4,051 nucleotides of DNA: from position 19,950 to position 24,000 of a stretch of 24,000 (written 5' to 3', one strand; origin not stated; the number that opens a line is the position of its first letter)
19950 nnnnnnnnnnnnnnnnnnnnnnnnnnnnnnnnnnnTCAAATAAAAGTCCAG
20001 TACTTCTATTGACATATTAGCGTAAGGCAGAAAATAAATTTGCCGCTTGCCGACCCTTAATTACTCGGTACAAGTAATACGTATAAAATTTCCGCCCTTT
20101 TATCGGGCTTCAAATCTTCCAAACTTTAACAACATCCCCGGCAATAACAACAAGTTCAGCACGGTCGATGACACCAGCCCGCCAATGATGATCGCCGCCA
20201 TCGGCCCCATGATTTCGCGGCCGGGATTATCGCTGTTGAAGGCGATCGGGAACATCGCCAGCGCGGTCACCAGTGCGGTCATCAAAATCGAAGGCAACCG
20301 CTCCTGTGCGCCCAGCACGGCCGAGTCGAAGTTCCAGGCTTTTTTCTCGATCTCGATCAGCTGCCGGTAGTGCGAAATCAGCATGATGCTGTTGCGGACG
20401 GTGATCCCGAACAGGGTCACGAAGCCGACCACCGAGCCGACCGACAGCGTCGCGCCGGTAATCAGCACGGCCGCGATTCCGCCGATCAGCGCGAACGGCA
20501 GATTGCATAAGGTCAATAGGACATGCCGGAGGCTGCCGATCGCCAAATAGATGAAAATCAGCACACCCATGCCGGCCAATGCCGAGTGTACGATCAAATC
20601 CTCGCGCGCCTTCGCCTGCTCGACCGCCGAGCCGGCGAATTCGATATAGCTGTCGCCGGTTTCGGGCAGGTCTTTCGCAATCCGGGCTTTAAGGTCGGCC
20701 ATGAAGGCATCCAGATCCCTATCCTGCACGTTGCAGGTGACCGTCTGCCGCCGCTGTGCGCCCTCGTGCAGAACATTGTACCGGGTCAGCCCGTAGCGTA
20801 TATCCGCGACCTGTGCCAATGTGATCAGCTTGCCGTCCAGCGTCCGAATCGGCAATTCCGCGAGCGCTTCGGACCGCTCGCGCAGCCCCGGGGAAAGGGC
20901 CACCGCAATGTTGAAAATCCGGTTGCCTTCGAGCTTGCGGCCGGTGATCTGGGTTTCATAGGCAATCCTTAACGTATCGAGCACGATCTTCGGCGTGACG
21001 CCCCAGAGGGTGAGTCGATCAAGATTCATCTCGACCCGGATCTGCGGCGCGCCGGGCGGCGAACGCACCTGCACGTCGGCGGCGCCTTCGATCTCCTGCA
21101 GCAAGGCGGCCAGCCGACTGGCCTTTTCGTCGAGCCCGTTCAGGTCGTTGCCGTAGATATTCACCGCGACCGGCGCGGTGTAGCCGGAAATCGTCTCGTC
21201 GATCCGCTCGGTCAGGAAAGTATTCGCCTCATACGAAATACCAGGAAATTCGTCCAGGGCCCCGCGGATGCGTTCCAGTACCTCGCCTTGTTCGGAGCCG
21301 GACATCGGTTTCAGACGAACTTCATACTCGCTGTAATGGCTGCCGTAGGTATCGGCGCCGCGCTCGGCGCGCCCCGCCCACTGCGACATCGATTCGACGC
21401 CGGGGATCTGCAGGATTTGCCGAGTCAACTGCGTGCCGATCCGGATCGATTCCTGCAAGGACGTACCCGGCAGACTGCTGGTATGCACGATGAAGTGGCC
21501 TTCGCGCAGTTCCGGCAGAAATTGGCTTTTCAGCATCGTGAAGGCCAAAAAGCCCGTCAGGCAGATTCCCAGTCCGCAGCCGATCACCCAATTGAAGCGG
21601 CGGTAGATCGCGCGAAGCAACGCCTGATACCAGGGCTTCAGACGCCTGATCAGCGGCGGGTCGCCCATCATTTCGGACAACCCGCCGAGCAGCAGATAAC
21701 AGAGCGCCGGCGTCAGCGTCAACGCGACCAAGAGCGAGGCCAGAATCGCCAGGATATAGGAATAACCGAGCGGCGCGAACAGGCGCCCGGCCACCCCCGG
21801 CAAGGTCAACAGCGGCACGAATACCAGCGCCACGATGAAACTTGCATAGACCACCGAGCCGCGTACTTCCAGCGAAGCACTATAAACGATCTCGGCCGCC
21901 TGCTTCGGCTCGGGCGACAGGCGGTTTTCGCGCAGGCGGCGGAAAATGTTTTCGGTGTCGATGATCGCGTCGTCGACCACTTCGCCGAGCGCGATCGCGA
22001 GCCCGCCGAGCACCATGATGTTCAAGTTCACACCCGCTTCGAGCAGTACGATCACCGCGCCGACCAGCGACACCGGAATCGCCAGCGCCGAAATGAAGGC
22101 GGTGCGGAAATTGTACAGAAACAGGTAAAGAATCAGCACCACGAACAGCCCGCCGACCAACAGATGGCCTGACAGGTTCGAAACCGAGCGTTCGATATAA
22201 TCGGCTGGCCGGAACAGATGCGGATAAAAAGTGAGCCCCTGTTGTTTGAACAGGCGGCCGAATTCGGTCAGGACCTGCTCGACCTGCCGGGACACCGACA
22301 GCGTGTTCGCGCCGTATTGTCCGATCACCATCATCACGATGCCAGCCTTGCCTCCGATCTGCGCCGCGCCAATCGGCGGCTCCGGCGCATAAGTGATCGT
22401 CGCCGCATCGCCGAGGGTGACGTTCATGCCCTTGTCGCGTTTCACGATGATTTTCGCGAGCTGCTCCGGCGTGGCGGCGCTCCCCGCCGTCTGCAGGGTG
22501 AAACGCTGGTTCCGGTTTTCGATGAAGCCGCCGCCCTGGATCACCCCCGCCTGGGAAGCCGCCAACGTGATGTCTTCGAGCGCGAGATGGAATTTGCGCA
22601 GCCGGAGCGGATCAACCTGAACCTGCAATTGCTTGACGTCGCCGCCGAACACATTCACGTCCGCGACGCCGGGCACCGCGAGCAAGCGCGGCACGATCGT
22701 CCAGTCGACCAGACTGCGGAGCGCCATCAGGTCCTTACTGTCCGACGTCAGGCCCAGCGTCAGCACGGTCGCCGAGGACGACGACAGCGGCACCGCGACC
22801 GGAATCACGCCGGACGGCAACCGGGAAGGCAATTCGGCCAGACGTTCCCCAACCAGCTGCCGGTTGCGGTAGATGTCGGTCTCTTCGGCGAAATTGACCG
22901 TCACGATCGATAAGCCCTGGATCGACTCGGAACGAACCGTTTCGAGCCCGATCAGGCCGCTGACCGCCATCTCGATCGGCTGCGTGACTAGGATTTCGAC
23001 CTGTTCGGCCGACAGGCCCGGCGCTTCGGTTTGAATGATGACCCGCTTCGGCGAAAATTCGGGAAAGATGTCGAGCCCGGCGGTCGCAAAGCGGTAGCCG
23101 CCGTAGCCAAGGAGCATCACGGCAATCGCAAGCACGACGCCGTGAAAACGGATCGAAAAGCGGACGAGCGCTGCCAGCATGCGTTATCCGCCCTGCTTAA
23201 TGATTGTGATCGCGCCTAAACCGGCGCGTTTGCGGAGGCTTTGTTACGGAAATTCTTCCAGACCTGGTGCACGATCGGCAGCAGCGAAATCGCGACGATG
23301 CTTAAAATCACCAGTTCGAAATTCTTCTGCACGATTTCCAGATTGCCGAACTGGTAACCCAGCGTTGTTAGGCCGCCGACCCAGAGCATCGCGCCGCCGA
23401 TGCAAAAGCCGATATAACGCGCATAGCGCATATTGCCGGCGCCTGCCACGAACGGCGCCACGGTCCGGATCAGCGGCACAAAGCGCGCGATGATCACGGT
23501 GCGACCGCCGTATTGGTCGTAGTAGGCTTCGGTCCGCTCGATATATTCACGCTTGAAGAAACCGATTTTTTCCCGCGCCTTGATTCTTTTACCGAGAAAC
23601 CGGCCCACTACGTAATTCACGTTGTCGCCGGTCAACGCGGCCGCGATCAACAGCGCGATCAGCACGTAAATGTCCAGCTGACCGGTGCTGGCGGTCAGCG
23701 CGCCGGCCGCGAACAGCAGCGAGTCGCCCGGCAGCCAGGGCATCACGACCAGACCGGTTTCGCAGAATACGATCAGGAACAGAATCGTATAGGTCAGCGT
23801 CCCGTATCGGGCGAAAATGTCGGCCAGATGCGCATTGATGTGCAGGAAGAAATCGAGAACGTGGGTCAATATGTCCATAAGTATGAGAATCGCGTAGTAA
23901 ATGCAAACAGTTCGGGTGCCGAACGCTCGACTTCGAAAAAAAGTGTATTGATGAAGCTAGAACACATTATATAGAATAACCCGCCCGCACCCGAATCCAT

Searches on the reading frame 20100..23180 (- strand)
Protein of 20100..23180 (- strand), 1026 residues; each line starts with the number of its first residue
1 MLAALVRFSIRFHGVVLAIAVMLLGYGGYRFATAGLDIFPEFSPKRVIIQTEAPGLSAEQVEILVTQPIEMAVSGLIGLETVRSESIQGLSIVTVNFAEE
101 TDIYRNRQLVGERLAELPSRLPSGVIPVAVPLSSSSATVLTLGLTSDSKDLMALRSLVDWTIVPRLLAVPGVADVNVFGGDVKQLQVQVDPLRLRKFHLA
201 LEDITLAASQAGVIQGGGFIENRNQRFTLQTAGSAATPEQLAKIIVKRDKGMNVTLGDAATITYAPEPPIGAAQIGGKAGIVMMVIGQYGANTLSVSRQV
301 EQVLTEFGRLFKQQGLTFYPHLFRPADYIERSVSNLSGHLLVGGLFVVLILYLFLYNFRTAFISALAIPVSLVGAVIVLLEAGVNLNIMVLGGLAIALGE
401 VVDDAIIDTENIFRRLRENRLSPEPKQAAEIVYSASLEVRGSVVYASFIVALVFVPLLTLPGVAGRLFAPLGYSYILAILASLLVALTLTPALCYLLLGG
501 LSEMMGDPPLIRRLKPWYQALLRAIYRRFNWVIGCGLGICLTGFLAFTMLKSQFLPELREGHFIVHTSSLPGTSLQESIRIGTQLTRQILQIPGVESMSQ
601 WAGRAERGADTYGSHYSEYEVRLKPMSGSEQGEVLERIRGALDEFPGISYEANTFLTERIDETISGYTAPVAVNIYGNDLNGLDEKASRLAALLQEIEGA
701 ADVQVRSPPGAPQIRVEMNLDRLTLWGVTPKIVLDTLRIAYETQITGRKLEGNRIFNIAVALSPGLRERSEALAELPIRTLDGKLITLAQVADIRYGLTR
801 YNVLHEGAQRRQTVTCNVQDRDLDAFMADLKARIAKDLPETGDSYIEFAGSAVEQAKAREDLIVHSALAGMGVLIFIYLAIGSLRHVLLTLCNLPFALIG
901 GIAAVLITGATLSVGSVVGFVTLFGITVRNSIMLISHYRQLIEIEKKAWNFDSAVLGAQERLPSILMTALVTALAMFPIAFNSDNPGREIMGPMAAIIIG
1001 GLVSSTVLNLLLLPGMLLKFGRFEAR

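Call 74: search_protein_families(library=pfam, proteins=[window:20100-23180:-], max_evalue=0.00001)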
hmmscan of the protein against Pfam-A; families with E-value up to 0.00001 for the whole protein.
window:20100-23180:- (1026 aa): 2 families
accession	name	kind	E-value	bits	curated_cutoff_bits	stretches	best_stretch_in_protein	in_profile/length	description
PF00873.25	ACR_tran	-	1.2e-218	728.9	28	1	6-1019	2-1019/1021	AcrB/AcrD/AcrF family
PF02355.23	SecD_SecF_C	-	3.1e-06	27.2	20.5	0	867-1010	36-180/189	Protein export membrane protein SecD/SecF, C-terminal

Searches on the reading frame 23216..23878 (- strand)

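Call 74: search_protein_families(library=pfam, proteins=[window:23216-23878:-], max_evalue=0.00001)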
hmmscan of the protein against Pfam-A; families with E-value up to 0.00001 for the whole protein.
window:23216-23878:- (220 aa): 1 family
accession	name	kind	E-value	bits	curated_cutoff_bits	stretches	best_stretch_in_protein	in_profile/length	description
PF09335.16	VTT_dom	-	1.8e-18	67.6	33.9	1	49-176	1-123/123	VTT domain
